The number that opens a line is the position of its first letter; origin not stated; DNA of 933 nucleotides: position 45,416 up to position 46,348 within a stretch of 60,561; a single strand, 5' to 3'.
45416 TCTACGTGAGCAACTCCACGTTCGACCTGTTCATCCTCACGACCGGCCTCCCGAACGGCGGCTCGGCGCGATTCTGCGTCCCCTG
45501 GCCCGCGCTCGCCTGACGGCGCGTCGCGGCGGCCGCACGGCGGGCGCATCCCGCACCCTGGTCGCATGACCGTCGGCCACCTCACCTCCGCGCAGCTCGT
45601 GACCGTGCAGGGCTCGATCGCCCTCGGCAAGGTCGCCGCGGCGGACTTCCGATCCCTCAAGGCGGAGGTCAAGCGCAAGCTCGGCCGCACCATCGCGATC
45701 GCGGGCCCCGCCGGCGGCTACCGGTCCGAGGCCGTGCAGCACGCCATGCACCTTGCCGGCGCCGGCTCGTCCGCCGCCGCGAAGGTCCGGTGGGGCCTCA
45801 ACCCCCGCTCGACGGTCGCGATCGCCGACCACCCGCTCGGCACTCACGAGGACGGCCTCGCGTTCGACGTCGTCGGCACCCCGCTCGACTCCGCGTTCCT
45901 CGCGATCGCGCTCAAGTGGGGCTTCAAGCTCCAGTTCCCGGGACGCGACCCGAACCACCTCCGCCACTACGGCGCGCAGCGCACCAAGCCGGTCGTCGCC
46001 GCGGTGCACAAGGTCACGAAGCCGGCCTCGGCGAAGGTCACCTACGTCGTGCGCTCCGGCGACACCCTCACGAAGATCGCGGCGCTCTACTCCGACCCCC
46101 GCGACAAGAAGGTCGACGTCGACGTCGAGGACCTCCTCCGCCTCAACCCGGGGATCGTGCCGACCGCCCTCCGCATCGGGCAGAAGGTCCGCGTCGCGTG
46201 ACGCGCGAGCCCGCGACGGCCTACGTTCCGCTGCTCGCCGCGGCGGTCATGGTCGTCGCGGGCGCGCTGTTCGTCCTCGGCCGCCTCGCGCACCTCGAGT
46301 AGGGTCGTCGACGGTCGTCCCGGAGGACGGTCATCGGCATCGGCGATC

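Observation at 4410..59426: Genome-wide leaderless-type promoter grammar: a TANNNT-like hexamer ends exactly 7-8 nt before the start codon of at least 24 genes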

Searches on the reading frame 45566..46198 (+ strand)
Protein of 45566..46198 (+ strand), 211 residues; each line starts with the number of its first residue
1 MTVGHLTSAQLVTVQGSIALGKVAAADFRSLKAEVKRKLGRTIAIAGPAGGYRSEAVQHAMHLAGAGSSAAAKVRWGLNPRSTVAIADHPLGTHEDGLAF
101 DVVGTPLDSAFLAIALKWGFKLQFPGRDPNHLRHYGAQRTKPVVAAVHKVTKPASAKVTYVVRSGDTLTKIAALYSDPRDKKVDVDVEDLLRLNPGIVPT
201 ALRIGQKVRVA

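Call 54: search_protein_families(library=pfam, proteins=[window:45566-46198:+], max_evalue=0.01)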
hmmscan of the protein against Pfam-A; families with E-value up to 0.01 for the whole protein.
window:45566-46198:+ (211 aa): 2 families
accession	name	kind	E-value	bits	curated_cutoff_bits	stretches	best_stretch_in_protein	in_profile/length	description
PF01476.26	LysM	-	1.6e-11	44.4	20.9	1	160-210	1-42/43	LysM domain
PF23457.1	LysM2_NFP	-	0.0017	18.8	36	0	192-209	35-52/56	NFP LysM2 domain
